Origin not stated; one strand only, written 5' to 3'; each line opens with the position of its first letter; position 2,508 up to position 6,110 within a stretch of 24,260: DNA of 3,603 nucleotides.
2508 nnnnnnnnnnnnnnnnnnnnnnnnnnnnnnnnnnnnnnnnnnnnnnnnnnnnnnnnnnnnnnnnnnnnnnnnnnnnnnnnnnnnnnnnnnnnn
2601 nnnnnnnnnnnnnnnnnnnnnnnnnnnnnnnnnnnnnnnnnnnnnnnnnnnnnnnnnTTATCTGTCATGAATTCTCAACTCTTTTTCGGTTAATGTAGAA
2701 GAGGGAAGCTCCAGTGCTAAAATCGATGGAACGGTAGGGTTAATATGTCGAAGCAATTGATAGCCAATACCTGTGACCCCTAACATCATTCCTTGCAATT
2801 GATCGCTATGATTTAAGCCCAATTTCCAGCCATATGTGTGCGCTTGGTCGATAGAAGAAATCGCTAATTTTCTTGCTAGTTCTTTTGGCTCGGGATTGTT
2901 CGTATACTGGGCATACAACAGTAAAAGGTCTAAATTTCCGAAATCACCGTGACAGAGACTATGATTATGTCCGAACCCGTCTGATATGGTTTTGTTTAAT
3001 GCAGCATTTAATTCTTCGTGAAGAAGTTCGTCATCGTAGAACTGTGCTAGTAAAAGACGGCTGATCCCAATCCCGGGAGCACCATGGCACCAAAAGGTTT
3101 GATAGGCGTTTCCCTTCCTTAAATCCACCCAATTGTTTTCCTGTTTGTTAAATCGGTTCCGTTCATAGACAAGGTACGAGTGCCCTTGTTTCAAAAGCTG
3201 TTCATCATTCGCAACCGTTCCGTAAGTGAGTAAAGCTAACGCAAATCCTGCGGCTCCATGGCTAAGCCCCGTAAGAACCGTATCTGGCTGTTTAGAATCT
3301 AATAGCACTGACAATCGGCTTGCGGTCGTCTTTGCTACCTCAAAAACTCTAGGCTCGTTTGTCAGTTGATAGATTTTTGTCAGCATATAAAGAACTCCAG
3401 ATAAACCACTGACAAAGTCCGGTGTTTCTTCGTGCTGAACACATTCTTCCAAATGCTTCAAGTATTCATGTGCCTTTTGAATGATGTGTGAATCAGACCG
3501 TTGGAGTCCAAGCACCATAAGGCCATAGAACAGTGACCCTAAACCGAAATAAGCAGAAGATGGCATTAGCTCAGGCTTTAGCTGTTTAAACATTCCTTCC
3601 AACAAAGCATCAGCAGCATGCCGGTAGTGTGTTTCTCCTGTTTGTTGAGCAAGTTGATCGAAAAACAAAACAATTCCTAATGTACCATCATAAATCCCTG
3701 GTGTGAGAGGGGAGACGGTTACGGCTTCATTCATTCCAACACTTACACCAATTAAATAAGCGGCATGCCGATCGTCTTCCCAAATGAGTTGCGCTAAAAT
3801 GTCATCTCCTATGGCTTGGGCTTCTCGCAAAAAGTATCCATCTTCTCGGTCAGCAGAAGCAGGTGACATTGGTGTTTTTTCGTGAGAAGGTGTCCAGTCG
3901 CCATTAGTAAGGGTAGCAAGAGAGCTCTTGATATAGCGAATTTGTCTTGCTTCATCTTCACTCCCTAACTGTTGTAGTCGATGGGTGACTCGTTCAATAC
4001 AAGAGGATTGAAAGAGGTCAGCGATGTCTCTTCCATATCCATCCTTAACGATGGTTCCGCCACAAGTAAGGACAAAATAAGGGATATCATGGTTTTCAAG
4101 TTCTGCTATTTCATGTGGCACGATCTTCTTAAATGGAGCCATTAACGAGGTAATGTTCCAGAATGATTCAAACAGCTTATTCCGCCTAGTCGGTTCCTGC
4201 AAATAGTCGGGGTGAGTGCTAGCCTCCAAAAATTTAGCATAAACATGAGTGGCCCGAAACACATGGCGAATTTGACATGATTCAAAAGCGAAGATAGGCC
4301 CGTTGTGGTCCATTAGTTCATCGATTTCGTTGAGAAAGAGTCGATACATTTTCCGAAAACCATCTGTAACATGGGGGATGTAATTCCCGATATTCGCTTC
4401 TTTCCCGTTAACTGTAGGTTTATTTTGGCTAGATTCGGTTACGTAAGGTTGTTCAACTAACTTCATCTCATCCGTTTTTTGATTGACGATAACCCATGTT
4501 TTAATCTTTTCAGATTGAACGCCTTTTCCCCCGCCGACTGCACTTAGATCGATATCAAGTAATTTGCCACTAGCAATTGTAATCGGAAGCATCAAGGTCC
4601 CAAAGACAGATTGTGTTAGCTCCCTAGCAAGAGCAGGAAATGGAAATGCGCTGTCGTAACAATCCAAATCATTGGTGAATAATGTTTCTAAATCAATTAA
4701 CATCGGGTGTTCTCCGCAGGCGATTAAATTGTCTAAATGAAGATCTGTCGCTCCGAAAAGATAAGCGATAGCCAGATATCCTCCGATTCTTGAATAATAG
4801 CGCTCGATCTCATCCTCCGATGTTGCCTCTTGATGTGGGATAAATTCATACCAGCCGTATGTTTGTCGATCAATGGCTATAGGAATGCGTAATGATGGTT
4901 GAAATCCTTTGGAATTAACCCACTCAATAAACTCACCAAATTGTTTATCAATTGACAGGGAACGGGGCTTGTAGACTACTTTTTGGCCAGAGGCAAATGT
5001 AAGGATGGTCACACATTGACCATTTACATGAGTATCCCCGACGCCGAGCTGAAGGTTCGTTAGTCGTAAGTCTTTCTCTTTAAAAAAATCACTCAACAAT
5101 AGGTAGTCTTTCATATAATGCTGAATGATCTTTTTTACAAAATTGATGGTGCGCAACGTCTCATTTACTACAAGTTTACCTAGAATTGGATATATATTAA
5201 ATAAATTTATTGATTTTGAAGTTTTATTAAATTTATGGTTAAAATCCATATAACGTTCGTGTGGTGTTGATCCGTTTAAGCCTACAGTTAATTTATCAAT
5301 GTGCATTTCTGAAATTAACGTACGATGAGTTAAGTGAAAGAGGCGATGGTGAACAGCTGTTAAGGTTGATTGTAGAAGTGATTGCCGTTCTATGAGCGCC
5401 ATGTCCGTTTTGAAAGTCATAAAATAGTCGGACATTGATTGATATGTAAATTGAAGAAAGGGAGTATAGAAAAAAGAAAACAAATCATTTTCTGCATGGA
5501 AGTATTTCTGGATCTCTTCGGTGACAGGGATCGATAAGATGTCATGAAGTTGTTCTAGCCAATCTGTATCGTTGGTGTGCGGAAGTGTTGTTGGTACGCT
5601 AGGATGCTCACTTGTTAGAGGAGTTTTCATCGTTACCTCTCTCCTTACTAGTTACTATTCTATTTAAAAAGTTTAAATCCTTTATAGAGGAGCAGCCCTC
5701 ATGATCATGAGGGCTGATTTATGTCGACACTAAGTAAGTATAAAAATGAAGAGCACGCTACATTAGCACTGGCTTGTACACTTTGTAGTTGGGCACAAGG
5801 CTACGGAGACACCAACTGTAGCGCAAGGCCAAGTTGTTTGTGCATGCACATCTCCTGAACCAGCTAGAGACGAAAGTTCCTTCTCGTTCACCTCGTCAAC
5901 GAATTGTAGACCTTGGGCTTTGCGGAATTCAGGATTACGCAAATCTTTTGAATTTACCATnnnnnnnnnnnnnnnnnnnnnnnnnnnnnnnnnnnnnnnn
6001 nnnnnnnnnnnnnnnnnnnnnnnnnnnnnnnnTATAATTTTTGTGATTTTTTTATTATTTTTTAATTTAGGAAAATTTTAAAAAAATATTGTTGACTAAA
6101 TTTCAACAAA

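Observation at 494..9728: Complete two-peptide class II lanthipeptide locus, recognisable as haloduracin (halT-halM2-halA2 / halA1-halM1)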

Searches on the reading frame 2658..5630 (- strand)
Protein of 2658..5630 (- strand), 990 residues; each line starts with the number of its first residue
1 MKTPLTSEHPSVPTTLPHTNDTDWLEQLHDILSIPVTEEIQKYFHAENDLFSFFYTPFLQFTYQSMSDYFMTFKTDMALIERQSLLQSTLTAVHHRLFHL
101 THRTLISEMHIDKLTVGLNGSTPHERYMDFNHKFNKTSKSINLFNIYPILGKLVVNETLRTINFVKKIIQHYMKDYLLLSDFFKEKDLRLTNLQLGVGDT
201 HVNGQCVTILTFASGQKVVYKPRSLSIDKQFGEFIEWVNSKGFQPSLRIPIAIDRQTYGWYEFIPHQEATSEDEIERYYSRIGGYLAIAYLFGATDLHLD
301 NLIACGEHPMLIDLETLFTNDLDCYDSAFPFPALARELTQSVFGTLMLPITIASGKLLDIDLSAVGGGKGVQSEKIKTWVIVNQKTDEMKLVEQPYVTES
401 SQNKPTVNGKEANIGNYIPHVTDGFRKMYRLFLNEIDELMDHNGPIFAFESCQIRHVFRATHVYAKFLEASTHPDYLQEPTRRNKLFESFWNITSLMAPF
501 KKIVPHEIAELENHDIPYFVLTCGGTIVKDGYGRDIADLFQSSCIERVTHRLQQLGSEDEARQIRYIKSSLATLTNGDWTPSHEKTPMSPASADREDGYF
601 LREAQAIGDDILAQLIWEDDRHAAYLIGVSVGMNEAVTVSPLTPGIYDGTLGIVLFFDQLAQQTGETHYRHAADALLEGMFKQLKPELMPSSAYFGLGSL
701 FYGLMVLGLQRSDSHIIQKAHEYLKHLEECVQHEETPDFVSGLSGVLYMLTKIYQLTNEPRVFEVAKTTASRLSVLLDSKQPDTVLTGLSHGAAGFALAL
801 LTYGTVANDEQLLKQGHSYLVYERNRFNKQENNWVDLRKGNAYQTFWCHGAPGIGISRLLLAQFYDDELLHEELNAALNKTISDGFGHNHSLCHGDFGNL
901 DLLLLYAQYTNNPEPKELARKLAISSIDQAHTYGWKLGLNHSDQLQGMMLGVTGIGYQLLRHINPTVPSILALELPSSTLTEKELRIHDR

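Call 5: search_protein_families(library=pfam, proteins=[window:2658-5630:-], max_evalue=0.01)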
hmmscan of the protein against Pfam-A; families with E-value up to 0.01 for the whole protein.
window:2658-5630:- (990 aa): 2 families
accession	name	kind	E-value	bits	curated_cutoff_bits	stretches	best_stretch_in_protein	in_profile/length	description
PF13575.12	DUF4135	-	1.1e-123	413.6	29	1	147-520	1-376/378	Domain of unknown function (DUF4135)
PF05147.19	LANC_like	-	6.5e-86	288.5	23.2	1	641-970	2-348/350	Lanthionine synthetase C-like protein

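Call 6: list_cluster_members(proteins=[window:6153-6359:+, window:5766-5960:-, window:2661-5630:-, window:497-2668:-])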
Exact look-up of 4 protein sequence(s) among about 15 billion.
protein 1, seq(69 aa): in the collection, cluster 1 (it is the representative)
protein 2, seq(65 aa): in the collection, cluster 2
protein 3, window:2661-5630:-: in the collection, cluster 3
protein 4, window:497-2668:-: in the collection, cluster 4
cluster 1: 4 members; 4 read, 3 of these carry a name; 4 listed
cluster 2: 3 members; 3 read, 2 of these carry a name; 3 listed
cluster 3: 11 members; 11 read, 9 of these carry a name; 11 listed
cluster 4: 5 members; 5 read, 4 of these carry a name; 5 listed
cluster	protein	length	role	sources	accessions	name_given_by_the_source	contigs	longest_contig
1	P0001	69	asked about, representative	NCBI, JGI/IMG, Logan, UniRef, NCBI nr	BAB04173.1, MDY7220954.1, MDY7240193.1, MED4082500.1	plantaricin C family lantibiotic [Halalkalibacterium halodurans] | hypothetical protein | Lantibiotic mersacidin n=2 Tax=Halalkalibacterium halodurans TaxID=86665 ...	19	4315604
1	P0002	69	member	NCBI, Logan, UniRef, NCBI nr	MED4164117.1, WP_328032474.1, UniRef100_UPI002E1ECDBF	plantaricin C family lantibiotic [Halalkalibacterium halodurans] | plantaricin C family lantibiotic n=1 Tax=Halalkalibacterium halodurans TaxID=86665 ...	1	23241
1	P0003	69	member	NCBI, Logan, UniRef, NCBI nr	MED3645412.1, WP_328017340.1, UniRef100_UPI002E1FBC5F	plantaricin C family lantibiotic [Halalkalibacterium halodurans] | plantaricin C family lantibiotic n=1 Tax=Halalkalibacterium halodurans TaxID=86665 ...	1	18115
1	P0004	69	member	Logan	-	-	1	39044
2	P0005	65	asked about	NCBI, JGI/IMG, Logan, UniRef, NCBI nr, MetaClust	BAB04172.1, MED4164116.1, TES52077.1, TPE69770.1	class II lanthipeptide, LchA2/BrtA2 family [Halalkalibacterium halodurans] | type 2 lantibiotic (TIGR03893 family) | Lantibiotic cytolysin n=3 Tax=Halalkalibacterium halodurans TaxID=86665 RepID=Q9KFM6_HALH5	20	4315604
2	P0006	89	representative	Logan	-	-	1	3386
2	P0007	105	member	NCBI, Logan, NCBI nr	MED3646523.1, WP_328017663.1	class II lanthipeptide, LchA2/BrtA2 family [Halalkalibacterium halodurans]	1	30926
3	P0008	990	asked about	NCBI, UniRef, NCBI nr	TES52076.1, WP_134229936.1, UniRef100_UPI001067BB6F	type 2 lantipeptide synthetase LanM [Halalkalibacterium halodurans] | type 2 lanthipeptide synthetase LanM family protein n=1 Tax=Halalkalibacterium halodurans ... | type 2 lanthipeptide synthetase LanM [Halalkalibacterium halodurans]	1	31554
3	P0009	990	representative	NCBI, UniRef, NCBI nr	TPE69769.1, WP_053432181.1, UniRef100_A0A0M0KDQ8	type 2 lanthipeptide synthetase LanM family protein [Halalkalibacterium halodurans] | Lantibiotic biosynthesis protein dehydration domain-containing protein n=1 ... | type 2 lanthipeptide synthetase LanM [Halalkalibacterium halodurans]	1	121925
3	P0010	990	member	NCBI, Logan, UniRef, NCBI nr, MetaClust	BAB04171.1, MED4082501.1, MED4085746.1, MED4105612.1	type 2 lanthipeptide synthetase LanM [Halalkalibacterium halodurans] | Lantibiotic mersacidin modifying enzyme n=1 Tax=Halalkalibacterium halodurans (strain ... | status=active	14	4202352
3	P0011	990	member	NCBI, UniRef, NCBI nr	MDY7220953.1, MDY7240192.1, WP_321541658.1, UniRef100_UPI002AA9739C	type 2 lanthipeptide synthetase LanM family protein [Halalkalibacterium halodurans] | type 2 lanthipeptide synthetase LanM family protein n=1 Tax=Halalkalibacterium halodurans ... | type 2 lanthipeptide synthetase LanM [Halalkalibacterium halodurans]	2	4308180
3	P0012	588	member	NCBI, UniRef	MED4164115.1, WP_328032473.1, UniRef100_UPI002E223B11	type 2 lanthipeptide synthetase LanM, partial [Halalkalibacterium halodurans] | type 2 lanthipeptide synthetase LanM n=1 Tax=Halalkalibacterium halodurans TaxID=86665 ...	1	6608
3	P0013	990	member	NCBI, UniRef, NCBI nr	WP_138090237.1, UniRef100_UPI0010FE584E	type 2 lanthipeptide synthetase LanM family protein [Halalkalibacterium halodurans] | type 2 lanthipeptide synthetase LanM family protein n=1 Tax=Halalkalibacterium halodurans ... | type 2 lanthipeptide synthetase LanM [Halalkalibacterium halodurans]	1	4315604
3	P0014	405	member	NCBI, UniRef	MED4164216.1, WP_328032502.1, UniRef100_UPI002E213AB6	type 2 lanthipeptide synthetase LanM, partial [Halalkalibacterium halodurans] | type 2 lanthipeptide synthetase LanM n=1 Tax=Halalkalibacterium halodurans TaxID=86665 ...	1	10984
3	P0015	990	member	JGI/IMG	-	type 2 lantibiotic biosynthesis protein LanM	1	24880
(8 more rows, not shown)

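Call 29: search_protein_families(library=ncbifam, proteins=[window:2658-5630:-], max_evalue=0.001)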
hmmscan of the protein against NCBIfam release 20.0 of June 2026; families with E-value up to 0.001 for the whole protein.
window:2658-5630:- (990 aa): 3 families
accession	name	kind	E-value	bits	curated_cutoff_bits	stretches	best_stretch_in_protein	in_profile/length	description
TIGR03897.1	lanti_2_LanM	subfamily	9.4e-284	943.7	304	1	54-965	2-932/932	type 2 lanthipeptide synthetase LanM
NF038150.1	lanthi_synth_IV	equivalog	5.3e-24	84.6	650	1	547-930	427-808/851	class IV lanthionine synthetase LanL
NF038151.1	lanthi_synth_III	equivalog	3.2e-21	75.4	575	1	717-922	583-796/833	class III lanthionine synthetase LanKC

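Call 30: search_solved_structures(query=window:2661-5630:-, max_evalue=0.00001)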
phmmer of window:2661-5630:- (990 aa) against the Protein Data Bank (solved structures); distinct sequences matched with E-value up to 0.00001: 3.
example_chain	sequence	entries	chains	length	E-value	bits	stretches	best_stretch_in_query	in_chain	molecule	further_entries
6st5_A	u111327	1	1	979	6.3e-174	583.7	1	50-977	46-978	LicM2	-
5dzt_A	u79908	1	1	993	1.1e-70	242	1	57-975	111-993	CylM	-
3t33_A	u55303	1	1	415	4.3e-10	41.4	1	788-967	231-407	G protein coupled receptor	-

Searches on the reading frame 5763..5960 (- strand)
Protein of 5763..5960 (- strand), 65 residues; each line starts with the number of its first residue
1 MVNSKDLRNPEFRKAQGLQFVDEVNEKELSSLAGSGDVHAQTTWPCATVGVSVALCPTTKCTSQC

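Call 5: search_protein_families(library=pfam, proteins=[window:5763-5960:-], max_evalue=0.01)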
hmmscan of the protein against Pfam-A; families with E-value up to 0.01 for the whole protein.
window:5763-5960:- (65 aa): 1 family
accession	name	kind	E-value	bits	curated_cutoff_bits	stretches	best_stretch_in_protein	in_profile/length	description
PF16934.11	Mersacidin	-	9.6e-05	22.5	27.6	1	23-49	7-33/34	Two-component Enterococcus faecalis cytolysin (EFC)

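Call 29: search_protein_families(library=ncbifam, proteins=[window:5763-5960:-], max_evalue=0.001)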
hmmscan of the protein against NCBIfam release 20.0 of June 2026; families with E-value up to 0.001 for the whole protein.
window:5763-5960:- (65 aa): 2 families
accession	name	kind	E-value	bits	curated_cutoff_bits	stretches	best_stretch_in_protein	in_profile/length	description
NF038161.1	lant_II_LchA2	subfamily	3e-17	62.8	26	1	20-65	2-51/51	class II lanthipeptide, LchA2/BrtA2 family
TIGR03893.1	lant_SP_1948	subfamily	1.7e-11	44.3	32.95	1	18-61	3-61/61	lichenicidin A2 family type 2 lantibiotic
